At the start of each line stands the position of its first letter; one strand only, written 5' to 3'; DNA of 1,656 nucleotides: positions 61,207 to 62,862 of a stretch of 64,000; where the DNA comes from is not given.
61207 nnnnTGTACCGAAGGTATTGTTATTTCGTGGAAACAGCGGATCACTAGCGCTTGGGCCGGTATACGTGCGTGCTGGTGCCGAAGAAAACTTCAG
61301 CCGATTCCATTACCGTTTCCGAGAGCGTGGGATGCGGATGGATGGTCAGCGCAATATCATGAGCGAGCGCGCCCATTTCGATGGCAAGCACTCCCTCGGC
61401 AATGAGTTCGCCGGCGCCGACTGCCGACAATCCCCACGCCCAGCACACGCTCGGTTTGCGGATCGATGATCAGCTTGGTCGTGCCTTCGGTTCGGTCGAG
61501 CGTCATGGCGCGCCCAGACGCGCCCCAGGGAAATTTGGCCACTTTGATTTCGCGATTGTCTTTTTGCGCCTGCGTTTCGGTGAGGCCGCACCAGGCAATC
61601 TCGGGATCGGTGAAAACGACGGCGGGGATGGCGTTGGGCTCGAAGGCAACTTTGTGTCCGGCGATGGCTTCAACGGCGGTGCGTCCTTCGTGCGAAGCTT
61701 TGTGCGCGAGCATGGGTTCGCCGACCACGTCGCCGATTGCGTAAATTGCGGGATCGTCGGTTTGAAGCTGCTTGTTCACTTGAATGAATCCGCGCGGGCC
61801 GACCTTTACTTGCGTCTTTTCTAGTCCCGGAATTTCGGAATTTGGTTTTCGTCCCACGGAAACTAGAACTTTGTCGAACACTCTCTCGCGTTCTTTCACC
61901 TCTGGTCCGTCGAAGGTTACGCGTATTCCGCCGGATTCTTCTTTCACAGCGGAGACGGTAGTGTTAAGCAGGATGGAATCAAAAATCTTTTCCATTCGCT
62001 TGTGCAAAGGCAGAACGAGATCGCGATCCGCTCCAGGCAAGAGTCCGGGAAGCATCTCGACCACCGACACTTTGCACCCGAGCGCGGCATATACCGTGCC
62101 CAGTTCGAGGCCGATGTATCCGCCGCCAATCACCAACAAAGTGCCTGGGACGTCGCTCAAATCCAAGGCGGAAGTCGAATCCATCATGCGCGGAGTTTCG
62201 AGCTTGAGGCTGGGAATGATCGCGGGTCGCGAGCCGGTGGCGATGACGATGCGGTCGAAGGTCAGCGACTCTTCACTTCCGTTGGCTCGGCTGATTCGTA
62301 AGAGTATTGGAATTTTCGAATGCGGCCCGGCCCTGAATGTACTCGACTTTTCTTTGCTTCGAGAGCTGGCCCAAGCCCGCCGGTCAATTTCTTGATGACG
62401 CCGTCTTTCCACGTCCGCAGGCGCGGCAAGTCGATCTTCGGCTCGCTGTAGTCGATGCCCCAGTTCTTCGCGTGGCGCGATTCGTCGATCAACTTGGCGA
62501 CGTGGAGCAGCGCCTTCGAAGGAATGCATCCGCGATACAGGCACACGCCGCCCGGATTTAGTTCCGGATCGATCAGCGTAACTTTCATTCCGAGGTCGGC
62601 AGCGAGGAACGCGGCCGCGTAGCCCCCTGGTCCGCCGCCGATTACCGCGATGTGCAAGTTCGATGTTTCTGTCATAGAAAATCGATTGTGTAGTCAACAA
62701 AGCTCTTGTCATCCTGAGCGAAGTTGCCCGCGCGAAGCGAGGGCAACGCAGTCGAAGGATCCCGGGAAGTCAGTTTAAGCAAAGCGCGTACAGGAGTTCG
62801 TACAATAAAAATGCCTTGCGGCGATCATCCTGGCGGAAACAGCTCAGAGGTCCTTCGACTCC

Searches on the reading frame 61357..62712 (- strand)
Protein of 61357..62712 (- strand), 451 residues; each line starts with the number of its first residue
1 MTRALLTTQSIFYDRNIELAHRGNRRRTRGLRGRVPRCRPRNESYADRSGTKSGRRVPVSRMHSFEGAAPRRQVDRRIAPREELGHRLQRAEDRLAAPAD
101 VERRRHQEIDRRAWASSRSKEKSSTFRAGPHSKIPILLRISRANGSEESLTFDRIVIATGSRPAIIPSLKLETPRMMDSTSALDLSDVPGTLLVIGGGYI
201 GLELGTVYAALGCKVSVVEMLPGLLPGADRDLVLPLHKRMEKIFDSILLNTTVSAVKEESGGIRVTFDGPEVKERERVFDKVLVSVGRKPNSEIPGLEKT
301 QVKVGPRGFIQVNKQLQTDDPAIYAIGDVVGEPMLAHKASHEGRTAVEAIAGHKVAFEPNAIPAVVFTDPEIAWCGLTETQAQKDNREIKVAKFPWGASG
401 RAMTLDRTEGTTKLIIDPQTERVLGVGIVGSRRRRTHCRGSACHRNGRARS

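Call 33: search_protein_families(library=pfam, proteins=[window:61357-62712:-], max_evalue=0.001)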
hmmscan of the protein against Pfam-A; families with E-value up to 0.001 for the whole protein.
window:61357-62712:- (451 aa): 3 families
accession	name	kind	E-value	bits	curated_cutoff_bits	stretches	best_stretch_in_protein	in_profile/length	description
PF07992.20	Pyr_redox_2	-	5.5e-44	151.2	26.1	1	144-343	92-291/291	Pyridine nucleotide-disulphide oxidoreductase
PF02852.28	Pyr_redox_dim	-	1.4e-21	77.2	25.3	1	362-432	1-71/110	Pyridine nucleotide-disulphide oxidoreductase, dimerisation domain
PF00070.33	Pyr_redox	-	2.8e-16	60.2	22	1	192-266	2-78/82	Pyridine nucleotide-disulphide oxidoreductase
